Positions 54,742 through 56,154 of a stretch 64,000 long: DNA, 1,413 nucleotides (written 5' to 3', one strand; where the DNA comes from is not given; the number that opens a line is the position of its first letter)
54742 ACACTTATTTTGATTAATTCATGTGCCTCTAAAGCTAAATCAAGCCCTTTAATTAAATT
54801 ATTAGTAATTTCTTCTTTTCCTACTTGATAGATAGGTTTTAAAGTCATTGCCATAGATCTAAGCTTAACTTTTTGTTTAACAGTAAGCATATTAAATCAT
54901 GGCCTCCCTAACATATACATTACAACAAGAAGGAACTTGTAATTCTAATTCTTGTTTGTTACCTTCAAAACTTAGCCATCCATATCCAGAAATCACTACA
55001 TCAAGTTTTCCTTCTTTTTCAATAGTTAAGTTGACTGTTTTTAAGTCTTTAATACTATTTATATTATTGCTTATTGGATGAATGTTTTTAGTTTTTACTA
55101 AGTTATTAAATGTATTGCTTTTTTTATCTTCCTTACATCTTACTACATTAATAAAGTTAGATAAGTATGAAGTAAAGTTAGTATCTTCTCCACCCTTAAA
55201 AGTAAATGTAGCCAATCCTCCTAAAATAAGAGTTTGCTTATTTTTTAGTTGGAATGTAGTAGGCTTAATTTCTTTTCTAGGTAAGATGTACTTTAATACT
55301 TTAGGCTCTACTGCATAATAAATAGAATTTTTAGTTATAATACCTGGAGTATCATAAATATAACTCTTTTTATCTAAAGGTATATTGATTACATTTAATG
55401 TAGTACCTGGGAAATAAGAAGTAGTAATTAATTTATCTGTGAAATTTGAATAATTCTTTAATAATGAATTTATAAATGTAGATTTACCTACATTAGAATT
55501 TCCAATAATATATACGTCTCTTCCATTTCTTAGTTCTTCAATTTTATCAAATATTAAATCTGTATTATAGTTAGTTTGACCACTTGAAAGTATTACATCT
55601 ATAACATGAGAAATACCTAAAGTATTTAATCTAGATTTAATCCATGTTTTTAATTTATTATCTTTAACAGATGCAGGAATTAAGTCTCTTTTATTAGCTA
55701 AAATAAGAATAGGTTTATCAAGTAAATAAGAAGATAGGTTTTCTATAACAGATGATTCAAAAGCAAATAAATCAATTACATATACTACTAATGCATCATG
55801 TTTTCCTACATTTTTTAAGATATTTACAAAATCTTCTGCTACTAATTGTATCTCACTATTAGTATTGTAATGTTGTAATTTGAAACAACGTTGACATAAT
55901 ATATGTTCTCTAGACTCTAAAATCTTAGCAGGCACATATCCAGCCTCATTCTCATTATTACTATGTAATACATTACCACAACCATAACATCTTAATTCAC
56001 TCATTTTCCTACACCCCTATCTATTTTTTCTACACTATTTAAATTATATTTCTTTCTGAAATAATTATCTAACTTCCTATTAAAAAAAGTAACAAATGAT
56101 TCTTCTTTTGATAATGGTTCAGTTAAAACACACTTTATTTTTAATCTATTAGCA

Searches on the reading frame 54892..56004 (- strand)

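Call 8: search_protein_families(library=ncbifam, proteins=[window:54892-56004:-])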
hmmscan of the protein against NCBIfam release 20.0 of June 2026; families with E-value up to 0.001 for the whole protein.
window:54892-56004:- (370 aa): 17 families
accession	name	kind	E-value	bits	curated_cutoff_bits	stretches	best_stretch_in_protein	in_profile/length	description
TIGR03597.1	GTPase_YqeH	equivalog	1.2e-106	356.9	297.4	1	5-370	1-361/361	ribosome biogenesis GTPase YqeH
TIGR03594.1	GTPase_EngA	equivalog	7.5e-14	51.6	306.7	1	164-233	178-244/432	ribosome biogenesis GTPase Der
TIGR03596.1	GTPase_YlqF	equivalog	1.5e-13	50.8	208.2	1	71-227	23-178/276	ribosome biogenesis GTPase YlqF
TIGR00450.1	mnmE_trmE_thdF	equivalog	2.1e-09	37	252.6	1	150-222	196-267/446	tRNA uridine-5-carboxymethylaminomethyl(34) synthesis GTPase MnmE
TIGR03598.1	GTPase_YsxC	equivalog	4e-09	36.4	124.45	1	160-221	17-73/186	ribosome biogenesis GTP-binding protein YihA/YsxC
NF000908.1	PRK00089.1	equivalog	1.8e-07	30.8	237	1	164-226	6-65/291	GTPase Era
NF003661.0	PRK05291.1-3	equivalog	3.3e-07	30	380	1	154-222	209-274/448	tRNA uridine-5-carboxymethylaminomethyl(34) synthesis GTPase MnmE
TIGR00231.1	small_GTP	domain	4.2e-07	29.9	42.5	1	162-238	4-79/164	GTP-binding protein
NF008956.1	PRK12299.1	equivalog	4.7e-07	29.1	300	1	162-238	159-232/327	GTPase ObgE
TIGR02729.1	Obg_CgtA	equivalog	1.1e-06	27.9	280.25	1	158-240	154-233/329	Obg family GTPase CgtA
TIGR00436.1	era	equivalog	4.1e-06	26.4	116.25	1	164-228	3-64/270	GTPase Era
TIGR00157.1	TIGR00157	equivalog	8.5e-06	25.5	100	1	137-223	102-184/247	ribosome small subunit-dependent GTPase A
NF008955.0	PRK12297.1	equivalog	5.9e-05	22.2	406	0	158-227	156-222/429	GTPase ObgE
NF003255.0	PRK04213.1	equivalog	6.2e-05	22.4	164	1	162-222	10-62/204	GTP-binding protein EngB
NF007071.0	PRK09518.1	equivalog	0.00068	18.2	953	1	124-225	413-505/706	bifunctional cytidylate kinase/GTPase Der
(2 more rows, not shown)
